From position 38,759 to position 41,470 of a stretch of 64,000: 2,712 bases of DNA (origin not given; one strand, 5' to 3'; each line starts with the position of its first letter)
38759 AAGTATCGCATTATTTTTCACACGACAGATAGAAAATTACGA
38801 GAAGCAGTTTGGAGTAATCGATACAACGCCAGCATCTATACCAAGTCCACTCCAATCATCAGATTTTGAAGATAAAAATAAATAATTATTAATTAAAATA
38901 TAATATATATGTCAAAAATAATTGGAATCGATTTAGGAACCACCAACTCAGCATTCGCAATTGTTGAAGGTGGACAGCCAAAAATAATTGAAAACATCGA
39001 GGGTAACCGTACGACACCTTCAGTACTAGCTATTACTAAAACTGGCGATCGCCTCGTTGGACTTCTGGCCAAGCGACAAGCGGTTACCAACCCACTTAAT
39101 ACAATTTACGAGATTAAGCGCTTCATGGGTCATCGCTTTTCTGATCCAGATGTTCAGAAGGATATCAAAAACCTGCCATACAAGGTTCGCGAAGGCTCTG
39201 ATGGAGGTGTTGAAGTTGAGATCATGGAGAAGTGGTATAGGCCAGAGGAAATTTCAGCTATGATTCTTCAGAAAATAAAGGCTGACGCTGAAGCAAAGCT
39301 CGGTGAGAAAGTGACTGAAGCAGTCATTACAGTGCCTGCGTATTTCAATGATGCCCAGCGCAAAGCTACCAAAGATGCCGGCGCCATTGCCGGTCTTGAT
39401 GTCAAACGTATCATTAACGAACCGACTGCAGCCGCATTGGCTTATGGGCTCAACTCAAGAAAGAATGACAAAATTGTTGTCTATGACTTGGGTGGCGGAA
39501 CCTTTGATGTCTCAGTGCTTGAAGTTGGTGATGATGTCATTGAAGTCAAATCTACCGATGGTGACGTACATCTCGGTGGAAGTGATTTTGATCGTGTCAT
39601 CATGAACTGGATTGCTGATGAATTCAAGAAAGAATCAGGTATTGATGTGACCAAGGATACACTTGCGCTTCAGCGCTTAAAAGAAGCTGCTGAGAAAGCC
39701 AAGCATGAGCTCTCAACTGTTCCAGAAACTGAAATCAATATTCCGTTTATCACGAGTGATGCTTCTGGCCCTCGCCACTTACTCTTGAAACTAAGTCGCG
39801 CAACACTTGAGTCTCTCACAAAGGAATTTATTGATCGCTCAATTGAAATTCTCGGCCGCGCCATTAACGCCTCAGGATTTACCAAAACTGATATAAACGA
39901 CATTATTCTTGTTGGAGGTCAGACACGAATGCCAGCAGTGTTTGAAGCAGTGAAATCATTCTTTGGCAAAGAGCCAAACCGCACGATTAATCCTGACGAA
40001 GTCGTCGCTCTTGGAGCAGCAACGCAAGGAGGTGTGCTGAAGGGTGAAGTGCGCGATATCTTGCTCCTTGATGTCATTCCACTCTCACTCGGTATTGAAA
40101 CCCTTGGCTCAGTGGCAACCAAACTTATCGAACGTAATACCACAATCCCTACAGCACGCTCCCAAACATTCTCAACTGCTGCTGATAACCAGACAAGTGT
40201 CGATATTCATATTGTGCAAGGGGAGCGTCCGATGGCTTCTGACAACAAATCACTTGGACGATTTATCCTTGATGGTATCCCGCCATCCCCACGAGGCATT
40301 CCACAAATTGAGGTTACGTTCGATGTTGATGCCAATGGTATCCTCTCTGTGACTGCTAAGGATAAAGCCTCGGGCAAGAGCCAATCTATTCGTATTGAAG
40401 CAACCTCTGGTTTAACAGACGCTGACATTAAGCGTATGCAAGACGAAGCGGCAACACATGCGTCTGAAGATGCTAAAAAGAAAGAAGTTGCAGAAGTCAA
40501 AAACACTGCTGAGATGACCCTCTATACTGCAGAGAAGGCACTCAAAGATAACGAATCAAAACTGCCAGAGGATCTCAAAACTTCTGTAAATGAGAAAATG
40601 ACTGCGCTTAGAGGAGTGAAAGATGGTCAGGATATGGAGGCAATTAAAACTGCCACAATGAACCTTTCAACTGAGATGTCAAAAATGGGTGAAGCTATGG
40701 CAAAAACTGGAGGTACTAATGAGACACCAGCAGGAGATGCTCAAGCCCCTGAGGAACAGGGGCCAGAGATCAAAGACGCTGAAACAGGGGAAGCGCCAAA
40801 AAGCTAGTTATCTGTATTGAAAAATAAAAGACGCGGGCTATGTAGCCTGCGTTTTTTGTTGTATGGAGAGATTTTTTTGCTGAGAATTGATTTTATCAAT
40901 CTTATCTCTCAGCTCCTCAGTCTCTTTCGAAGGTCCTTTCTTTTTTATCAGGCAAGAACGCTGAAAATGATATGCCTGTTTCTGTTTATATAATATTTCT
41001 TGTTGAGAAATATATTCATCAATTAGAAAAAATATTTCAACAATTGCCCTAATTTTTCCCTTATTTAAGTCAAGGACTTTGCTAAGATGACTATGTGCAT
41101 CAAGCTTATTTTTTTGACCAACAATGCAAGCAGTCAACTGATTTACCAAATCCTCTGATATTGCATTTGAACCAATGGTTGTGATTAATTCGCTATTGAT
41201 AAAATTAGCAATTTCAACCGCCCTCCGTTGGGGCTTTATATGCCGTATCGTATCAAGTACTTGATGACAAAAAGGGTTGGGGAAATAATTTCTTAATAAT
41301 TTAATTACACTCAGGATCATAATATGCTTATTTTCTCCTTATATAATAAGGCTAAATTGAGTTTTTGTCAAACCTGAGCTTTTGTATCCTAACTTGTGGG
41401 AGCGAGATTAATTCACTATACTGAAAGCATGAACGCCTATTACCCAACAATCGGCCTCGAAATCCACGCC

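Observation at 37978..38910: Non-canonical heat-shock locus: wHTH regulator instead of HrcA, consensus promoter plus 8-N10-8 palindrome instead of CIRCE, DUF3467 gene fused into the dnaK unit, no dnaJ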

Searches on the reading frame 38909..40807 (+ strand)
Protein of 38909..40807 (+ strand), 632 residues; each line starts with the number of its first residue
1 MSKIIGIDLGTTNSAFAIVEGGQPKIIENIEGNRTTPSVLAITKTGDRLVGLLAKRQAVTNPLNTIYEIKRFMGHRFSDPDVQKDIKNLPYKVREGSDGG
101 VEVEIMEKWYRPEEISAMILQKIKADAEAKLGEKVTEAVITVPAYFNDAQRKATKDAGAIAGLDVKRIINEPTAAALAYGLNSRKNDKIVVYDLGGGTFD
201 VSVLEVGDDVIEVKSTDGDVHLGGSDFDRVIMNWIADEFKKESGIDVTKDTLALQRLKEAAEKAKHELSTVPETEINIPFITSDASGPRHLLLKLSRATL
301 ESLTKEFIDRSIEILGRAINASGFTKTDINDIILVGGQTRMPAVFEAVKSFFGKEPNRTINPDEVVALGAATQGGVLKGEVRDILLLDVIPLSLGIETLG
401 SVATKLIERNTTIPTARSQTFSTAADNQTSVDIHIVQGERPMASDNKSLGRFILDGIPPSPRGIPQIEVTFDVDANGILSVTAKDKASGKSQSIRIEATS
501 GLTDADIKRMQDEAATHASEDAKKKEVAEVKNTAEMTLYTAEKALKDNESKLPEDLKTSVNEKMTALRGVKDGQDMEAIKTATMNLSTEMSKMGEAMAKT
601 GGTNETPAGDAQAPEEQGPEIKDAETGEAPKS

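Call 3: search_protein_families(library=pfam, proteins=[window:38909-40807:+], max_evalue=0.01)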
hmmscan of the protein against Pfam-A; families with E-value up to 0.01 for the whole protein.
window:38909-40807:+ (632 aa): 2 families
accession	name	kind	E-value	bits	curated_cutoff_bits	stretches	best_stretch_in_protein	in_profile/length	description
PF00012.26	HSP70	-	2.8e-246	818.9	20.6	1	4-598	1-598/599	Hsp70 protein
PF06723.19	MreB_Mbl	-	8.4e-15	54.9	27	1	118-249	76-202/327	MreB/Mbl protein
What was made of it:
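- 38909..40807 (+): dnaK (632 aa), 23 nt after the DUF3467-like gene. Pfam HSP70 E 2.8e-246 (call 3).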

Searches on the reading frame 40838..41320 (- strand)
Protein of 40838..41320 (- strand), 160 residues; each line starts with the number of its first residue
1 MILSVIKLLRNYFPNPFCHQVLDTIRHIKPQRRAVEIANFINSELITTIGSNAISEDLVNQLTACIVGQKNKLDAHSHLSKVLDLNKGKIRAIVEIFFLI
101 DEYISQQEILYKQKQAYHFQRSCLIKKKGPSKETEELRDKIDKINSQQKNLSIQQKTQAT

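Call 3: search_protein_families(library=pfam, proteins=[window:40838-41320:-], max_evalue=0.01)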
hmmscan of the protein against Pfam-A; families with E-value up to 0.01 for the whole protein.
window:40838-41320:- (160 aa): 0 families

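Call 59: search_protein_families(library=ncbifam, proteins=[window:40838-41320:-], max_evalue=0.1)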
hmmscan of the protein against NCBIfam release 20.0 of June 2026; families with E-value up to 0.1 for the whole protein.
window:40838-41320:- (160 aa): 1 family
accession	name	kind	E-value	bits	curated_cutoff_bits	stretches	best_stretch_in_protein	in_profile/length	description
NF052232.1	Arg_dihydro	equivalog_domain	0.08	12.2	450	1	67-131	134-200/266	arginine dihydrolase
